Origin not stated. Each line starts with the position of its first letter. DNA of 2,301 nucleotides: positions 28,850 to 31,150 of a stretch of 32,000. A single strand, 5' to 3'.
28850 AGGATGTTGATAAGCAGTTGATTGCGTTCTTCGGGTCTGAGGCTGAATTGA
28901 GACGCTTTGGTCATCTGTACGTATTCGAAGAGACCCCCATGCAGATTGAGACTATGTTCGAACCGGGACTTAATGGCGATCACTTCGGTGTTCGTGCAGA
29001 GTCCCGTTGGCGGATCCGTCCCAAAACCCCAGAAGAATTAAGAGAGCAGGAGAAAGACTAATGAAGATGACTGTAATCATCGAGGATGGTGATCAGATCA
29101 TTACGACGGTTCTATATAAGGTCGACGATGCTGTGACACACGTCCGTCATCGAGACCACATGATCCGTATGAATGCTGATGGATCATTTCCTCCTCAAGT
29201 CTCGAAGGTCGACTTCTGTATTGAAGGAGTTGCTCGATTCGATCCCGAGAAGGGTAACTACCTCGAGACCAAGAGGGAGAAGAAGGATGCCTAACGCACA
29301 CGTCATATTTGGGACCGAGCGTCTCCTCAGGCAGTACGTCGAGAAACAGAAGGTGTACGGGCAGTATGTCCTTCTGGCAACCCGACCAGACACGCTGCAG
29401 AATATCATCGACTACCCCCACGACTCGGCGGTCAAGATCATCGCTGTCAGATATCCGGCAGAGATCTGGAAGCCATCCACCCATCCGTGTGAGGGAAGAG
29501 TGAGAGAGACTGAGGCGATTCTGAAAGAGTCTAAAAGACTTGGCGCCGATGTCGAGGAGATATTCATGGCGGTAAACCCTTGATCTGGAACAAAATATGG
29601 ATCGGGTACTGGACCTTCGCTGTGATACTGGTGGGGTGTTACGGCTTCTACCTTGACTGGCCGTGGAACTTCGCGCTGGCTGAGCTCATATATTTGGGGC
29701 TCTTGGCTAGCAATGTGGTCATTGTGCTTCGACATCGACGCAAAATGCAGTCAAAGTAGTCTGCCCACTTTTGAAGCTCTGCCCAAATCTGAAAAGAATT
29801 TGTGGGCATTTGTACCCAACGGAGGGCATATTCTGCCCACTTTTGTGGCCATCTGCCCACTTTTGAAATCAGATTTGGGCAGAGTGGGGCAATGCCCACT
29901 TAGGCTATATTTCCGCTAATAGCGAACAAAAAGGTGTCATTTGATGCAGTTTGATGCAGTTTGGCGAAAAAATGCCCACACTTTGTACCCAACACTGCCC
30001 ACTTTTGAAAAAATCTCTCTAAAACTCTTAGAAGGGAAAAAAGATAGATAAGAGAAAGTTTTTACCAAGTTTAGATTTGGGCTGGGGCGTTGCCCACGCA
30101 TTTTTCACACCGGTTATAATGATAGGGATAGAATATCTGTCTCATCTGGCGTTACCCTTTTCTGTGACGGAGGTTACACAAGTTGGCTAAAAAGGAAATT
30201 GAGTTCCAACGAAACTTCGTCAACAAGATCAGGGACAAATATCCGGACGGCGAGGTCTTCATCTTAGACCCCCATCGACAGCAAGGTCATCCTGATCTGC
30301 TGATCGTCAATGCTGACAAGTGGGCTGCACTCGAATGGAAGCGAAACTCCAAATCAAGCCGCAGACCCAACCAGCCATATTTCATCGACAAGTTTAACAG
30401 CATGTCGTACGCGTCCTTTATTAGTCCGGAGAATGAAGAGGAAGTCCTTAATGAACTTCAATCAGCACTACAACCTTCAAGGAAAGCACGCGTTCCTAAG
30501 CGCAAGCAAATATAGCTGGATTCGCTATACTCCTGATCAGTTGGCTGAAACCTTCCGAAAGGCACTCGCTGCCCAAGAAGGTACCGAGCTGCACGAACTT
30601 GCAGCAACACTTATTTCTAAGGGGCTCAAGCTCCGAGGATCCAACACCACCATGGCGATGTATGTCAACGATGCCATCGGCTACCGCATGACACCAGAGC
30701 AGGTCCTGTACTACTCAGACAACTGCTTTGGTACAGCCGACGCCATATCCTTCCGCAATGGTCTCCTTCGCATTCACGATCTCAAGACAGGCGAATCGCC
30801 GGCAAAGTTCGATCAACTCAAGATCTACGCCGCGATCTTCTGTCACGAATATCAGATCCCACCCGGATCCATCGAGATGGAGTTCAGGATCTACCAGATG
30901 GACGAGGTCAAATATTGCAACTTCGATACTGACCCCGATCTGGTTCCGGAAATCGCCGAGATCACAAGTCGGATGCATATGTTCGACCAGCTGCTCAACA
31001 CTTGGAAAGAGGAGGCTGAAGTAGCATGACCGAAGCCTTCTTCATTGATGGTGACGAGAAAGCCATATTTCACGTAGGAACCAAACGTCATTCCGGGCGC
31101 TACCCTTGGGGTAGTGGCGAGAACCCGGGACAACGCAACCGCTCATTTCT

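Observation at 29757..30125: Non-coding iteron field with inverted copies, a tandem 10-mer, an AT-rich tract and a promoter: candidate origin or packaging/partition site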

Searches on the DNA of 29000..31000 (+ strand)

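Call 6: search_dna_similar(query=window:29000-31000:+, collection=phages, mode=near, max_rows=20)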
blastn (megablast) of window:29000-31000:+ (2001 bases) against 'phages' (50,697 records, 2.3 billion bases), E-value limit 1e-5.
Records with a match: 13; places in all: 13; records where one place covers at least 80% of the query: 12.
Best place of each record, by identity: >=99% 3; 95-99% 9; 60-80% 1.
By first word of the organism name: Arthrobacter 13.
By host as written in the record: Arthrobacter globiformis B-2979 7; Arthrobacter globiformis NRRL B-2979 SEA 6.
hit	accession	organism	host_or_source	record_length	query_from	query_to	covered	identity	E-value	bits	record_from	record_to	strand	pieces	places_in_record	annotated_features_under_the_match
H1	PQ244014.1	Arthrobacter phage ProfFrink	Arthrobacter globiformis B-2979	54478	1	2001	100%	99.1%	0e+0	3596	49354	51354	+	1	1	85: Cas4 exonuclease | 84: VRR-Nuc domain protein | 82: hypothetical protein | 81: hypothetical protein | 83: hypothetical protein | and 1 other names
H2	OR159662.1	Arthrobacter phage MrAaronian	Arthrobacter globiformis B-2979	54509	1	2001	100%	99.0%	0e+0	3585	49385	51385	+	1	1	85: Cas4 family exonuclease | 84: VRR-Nuc domain protein | 82: hypothetical protein | 81: hypothetical protein | 83: hypothetical protein | and 1 other names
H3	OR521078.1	Arthrobacter phage Djungelskog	Arthrobacter globiformis B-2979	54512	1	2001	100%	99.0%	0e+0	3585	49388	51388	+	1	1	84: Cas4 exonuclease | 83: VRR-Nuc domain protein | 81: hypothetical protein | 80: hypothetical protein | 82: hypothetical protein | and 1 other names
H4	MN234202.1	Arthrobacter phage Salk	Arthrobacter globiformis NRRL B-2979 SEA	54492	1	2001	100%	98.8%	0e+0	3563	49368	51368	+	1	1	85: Cas4 family exonuclease | 84: VRR-Nuc domain protein | 82: hypothetical protein | 81: hypothetical protein | 83: hypothetical protein | and 1 other names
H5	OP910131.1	Arthrobacter phage Sloopyjoe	Arthrobacter globiformis B-2979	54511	1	2001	100%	98.7%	0e+0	3552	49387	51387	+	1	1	85: RecB-like exonuclease/helicase | 84: VRR-Nuc domain protein | 82: hypothetical protein | 81: hypothetical protein | 83: hypothetical protein | and 1 other names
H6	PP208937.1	Arthrobacter phage BronxBay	Arthrobacter globiformis B-2979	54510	1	2001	100%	98.7%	0e+0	3552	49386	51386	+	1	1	85: Cas4 exonuclease | 84: VRR-Nuc domain protein | 82: hypothetical protein | 81: hypothetical protein | 83: hypothetical protein | and 1 other names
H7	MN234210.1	Arthrobacter phage Michelle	Arthrobacter globiformis NRRL B-2979 SEA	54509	1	2001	100%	98.7%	0e+0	3546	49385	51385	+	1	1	85: Cas4 family exonuclease | 84: VRR-Nuc domain protein | 82: hypothetical protein | 81: hypothetical protein | 83: hypothetical protein | and 1 other names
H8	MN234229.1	Arthrobacter phage StarLord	Arthrobacter globiformis NRRL B-2979 SEA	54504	1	2001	100%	98.7%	0e+0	3546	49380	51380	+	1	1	85: Cas4 family exonuclease | 84: VRR-Nuc domain protein | 82: hypothetical protein | 81: hypothetical protein | 83: hypothetical protein | and 1 other names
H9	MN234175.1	Arthrobacter phage Stayer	Arthrobacter globiformis NRRL B-2979 SEA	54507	1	2001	100%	98.6%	0e+0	3541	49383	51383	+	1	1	85: Cas4 family exonuclease | 84: VRR-Nuc domain protein | 82: hypothetical protein | 81: hypothetical protein | 83: hypothetical protein | and 1 other names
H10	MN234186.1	Arthrobacter phage Egad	Arthrobacter globiformis NRRL B-2979 SEA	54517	11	2001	100%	98.4%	0e+0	3500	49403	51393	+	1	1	86: Cas4 family exonuclease | 85: VRR-Nuc domain protein | 83: hypothetical protein | 82: hypothetical protein | 84: hypothetical protein | and 1 other names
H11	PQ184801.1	Arthrobacter phage DoctorPepper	Arthrobacter globiformis B-2979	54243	11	2001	100%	98.0%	0e+0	3461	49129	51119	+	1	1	84: Cas4 exonuclease | 83: VRR-Nuc domain protein | 81: hypothetical protein | 80: hypothetical protein | 82: hypothetical protein | and 1 other names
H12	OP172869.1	Arthrobacter phage Linda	Arthrobacter globiformis B-2979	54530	11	2001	100%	98.0%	0e+0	3461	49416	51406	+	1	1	85: Cas4 family exonuclease | 84: VRR-Nuc domain protein | 82: hypothetical protein | 81: hypothetical protein | 83: hypothetical protein | and 1 other names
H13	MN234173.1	Arthrobacter phage Sporto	Arthrobacter globiformis NRRL B-2979 SEA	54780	982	1965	49%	76.1%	6e-138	497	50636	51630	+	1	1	82: Cas4 family exonuclease | 81: VRR-Nuc domain protein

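Call 8: get_annotated_region(hit=H1, flank=4000)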
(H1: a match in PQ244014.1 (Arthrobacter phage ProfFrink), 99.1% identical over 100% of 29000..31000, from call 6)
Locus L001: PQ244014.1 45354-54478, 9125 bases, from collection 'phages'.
description: Arthrobacter phage ProfFrink, complete genome.
organism: Arthrobacter phage ProfFrink (NCBI taxid 3367558)
taxonomy: Viruses; Duplodnaviria; Heunggongvirae; Uroviricota; Caudoviricetes
host: Arthrobacter globiformis B-2979; source: -; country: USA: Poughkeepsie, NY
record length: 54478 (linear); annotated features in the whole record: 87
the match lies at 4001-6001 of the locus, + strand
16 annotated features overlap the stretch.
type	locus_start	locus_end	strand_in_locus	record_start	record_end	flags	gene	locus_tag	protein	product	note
CDS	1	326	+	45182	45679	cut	72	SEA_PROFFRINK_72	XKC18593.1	HNH endonuclease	-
CDS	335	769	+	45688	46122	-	73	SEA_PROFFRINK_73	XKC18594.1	hypothetical protein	-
CDS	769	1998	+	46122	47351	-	74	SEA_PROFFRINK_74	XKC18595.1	DNA helicase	-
CDS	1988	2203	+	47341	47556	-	75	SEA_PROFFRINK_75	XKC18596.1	hypothetical protein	-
CDS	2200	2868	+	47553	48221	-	76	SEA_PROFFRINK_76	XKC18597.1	hypothetical protein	-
CDS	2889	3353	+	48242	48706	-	77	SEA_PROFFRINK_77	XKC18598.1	hypothetical protein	-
CDS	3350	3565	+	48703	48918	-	78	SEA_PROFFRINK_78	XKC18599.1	hypothetical protein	-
CDS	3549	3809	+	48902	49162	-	79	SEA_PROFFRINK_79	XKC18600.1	hypothetical protein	-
CDS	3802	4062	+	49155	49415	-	80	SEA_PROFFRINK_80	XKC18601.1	hypothetical protein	-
CDS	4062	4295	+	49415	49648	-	81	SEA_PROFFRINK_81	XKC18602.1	hypothetical protein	-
CDS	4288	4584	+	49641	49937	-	82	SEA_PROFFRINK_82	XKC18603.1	hypothetical protein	-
CDS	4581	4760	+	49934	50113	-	83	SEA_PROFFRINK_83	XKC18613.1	hypothetical protein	-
CDS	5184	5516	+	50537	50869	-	84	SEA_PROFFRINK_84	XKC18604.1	VRR-Nuc domain protein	-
CDS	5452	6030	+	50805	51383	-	85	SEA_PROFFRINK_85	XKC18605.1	Cas4 exonuclease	-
CDS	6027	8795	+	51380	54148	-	86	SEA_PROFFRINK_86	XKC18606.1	DNA binding protein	-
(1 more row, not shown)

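Call 9: get_annotated_region(hit=H13, flank=4000)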
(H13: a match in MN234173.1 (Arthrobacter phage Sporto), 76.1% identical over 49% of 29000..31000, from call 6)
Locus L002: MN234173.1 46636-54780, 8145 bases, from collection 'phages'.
description: Arthrobacter phage Sporto, complete genome.
organism: Arthrobacter phage Sporto (NCBI taxid 2599835)
taxonomy: Viruses; Duplodnaviria; Heunggongvirae; Uroviricota; Caudoviricetes
host: Arthrobacter globiformis NRRL B-2979 SEA; source: soil; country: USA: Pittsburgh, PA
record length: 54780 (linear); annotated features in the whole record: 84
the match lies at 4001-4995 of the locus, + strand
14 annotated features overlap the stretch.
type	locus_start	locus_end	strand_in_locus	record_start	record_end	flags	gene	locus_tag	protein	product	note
CDS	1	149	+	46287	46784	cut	71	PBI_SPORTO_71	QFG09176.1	homing endonuclease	-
CDS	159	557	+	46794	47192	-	72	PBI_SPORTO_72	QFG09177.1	hypothetical protein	-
CDS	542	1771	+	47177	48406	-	73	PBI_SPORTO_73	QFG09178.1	DNA helicase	-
CDS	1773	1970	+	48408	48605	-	74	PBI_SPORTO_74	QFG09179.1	hypothetical protein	-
CDS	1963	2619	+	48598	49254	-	75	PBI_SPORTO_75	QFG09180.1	hypothetical protein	-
CDS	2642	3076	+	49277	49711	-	76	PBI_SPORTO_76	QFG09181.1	hypothetical protein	-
CDS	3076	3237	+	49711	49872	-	77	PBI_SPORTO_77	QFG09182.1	hypothetical protein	-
CDS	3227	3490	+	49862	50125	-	78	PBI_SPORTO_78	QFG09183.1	hypothetical protein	-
CDS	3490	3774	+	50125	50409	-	79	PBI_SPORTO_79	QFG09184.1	hypothetical protein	-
CDS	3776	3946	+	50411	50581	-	80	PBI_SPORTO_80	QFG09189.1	hypothetical protein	-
CDS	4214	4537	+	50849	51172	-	81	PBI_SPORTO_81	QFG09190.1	VRR-Nuc domain protein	-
CDS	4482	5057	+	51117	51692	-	82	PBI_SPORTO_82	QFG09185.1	Cas4 family exonuclease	-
CDS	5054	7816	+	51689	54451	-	83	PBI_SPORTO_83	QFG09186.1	DNA binding protein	-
CDS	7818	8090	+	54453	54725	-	84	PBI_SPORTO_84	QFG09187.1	hypothetical protein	-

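Call 54: search_rna_families(sources=[L001, L012, L013], threshold=evalue, max_evalue=0.1)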
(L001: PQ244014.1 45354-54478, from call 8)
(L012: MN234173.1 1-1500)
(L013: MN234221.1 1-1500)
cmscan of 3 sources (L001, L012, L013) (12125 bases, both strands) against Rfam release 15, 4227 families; matches with E-value up to 0.1: 2.
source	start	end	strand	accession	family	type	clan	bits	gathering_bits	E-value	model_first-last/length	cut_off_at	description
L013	49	142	+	RF03726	mir-m21-1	Gene; miRNA;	-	31.3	84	0.0077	1-74/74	no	mir-m21-1 microRNA precursor family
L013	49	142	-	RF03726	mir-m21-1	Gene; miRNA;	-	27.9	84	0.06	1-74/74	no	mir-m21-1 microRNA precursor family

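Call 85: get_annotated_region(hit=H4, flank=0)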
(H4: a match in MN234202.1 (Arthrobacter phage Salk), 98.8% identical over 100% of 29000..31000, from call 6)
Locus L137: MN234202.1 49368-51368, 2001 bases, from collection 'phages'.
description: Arthrobacter phage Salk, complete genome.
organism: Arthrobacter phage Salk (NCBI taxid 2599832)
taxonomy: Viruses; Duplodnaviria; Heunggongvirae; Uroviricota; Caudoviricetes
host: Arthrobacter globiformis NRRL B-2979 SEA; source: soil; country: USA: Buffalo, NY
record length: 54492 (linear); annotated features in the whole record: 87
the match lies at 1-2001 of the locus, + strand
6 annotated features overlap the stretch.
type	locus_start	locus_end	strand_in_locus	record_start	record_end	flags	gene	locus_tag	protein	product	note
CDS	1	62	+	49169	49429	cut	80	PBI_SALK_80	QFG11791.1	hypothetical protein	-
CDS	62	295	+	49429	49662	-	81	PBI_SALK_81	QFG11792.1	hypothetical protein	-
CDS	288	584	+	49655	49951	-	82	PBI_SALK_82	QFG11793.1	hypothetical protein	-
CDS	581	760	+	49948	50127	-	83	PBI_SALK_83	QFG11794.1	hypothetical protein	-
CDS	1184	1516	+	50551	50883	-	84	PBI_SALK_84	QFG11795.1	VRR-Nuc domain protein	-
CDS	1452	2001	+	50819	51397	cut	85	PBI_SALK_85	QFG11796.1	Cas4 family exonuclease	-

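Call 86: get_annotated_region(hit=H5, flank=0)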
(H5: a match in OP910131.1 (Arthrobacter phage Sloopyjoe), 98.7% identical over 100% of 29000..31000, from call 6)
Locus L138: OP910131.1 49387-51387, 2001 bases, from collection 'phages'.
description: Arthrobacter phage Sloopyjoe, complete genome.
organism: Arthrobacter phage Sloopyjoe (NCBI taxid 2998980)
taxonomy: Viruses; Duplodnaviria; Heunggongvirae; Uroviricota; Caudoviricetes
host: Arthrobacter globiformis B-2979; source: soil; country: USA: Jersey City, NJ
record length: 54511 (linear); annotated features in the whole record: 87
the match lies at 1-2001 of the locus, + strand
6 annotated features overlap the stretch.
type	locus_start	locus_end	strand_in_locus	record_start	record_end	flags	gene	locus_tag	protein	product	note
CDS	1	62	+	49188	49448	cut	80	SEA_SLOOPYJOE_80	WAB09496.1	hypothetical protein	-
CDS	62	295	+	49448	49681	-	81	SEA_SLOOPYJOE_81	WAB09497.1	hypothetical protein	-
CDS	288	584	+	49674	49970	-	82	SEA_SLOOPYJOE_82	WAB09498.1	hypothetical protein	-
CDS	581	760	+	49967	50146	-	83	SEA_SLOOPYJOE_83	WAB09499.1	hypothetical protein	-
CDS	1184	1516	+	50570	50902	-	84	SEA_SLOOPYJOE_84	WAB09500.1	VRR-Nuc domain protein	-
CDS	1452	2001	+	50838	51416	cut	85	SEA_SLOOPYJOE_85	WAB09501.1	RecB-like exonuclease/helicase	-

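Call 87: get_annotated_region(hit=H9, flank=0)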
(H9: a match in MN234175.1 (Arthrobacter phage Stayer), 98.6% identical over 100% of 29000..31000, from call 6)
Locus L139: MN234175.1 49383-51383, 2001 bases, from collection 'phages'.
description: Arthrobacter phage Stayer, complete genome.
organism: Arthrobacter phage Stayer (NCBI taxid 2599837)
taxonomy: Viruses; Duplodnaviria; Heunggongvirae; Uroviricota; Caudoviricetes
host: Arthrobacter globiformis NRRL B-2979 SEA; source: soil; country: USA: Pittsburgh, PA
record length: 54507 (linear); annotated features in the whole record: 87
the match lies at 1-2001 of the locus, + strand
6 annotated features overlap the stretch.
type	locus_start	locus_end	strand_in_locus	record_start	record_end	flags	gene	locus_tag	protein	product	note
CDS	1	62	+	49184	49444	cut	80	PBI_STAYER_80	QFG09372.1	hypothetical protein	-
CDS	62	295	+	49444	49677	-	81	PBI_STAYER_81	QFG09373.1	hypothetical protein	-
CDS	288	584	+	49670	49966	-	82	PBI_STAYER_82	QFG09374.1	hypothetical protein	-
CDS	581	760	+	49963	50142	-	83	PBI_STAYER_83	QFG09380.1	hypothetical protein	-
CDS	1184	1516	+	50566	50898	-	84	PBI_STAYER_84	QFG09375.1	VRR-Nuc domain protein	-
CDS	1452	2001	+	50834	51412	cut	85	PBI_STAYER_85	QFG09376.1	Cas4 family exonuclease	-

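Call 88: get_annotated_region(hit=H10, flank=0)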
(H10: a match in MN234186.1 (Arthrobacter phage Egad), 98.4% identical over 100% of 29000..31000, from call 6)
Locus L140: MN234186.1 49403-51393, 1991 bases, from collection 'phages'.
description: Arthrobacter phage Egad, complete genome.
organism: Arthrobacter phage Egad (NCBI taxid 2599823)
taxonomy: Viruses; Duplodnaviria; Heunggongvirae; Uroviricota; Caudoviricetes
host: Arthrobacter globiformis NRRL B-2979 SEA; source: soil; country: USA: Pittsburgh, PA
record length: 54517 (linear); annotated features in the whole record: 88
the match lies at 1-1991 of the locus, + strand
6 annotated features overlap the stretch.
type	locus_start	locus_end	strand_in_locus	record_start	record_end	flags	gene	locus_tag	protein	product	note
CDS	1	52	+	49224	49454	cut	81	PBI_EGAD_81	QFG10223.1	hypothetical protein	-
CDS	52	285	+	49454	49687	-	82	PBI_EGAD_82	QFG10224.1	hypothetical protein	-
CDS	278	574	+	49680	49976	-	83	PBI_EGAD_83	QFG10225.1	hypothetical protein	-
CDS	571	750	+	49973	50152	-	84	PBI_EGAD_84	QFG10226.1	hypothetical protein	-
CDS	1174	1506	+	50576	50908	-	85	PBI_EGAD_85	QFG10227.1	VRR-Nuc domain protein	-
CDS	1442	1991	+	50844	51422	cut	86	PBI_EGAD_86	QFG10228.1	Cas4 family exonuclease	-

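Call 89: get_annotated_region(hit=H11, flank=0)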
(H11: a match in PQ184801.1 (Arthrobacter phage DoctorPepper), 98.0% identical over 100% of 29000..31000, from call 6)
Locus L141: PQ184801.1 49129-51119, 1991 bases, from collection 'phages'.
description: Arthrobacter phage DoctorPepper, complete genome.
organism: Arthrobacter phage DoctorPepper (NCBI taxid 3251000)
taxonomy: Viruses; Duplodnaviria; Heunggongvirae; Uroviricota; Caudoviricetes
host: Arthrobacter globiformis B-2979; source: soil; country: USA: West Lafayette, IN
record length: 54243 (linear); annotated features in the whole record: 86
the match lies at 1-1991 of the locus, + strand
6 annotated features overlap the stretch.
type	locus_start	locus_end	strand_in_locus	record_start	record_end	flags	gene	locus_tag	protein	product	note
CDS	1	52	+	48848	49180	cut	79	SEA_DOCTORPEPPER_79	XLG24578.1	hypothetical protein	-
CDS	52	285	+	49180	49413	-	80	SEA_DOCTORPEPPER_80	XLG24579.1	hypothetical protein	-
CDS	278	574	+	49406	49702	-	81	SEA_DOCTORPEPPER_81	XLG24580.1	hypothetical protein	-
CDS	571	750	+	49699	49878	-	82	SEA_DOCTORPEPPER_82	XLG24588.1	hypothetical protein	-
CDS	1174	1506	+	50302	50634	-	83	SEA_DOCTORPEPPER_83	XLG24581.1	VRR-Nuc domain protein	-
CDS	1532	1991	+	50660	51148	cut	84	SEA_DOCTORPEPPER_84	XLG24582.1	Cas4 exonuclease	-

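Call 90: get_annotated_region(hit=H12, flank=0)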
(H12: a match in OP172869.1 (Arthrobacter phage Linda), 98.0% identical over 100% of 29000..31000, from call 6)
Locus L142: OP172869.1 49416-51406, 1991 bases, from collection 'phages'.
description: Arthrobacter phage Linda, complete genome.
organism: Arthrobacter phage Linda (NCBI taxid 2974047)
taxonomy: Viruses; Duplodnaviria; Heunggongvirae; Uroviricota; Caudoviricetes
host: Arthrobacter globiformis B-2979; source: soil; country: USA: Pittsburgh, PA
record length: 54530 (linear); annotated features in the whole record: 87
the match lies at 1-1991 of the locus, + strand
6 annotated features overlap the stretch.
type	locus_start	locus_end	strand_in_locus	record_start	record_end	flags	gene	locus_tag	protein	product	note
CDS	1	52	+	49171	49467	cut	80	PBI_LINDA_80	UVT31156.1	hypothetical protein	-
CDS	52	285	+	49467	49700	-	81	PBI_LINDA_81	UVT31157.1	hypothetical protein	-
CDS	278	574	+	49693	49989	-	82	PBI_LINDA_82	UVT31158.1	hypothetical protein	-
CDS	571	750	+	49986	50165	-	83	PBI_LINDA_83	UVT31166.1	hypothetical protein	-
CDS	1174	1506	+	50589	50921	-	84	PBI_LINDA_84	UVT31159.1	VRR-Nuc domain protein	-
CDS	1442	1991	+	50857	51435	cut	85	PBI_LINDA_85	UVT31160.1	Cas4 family exonuclease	-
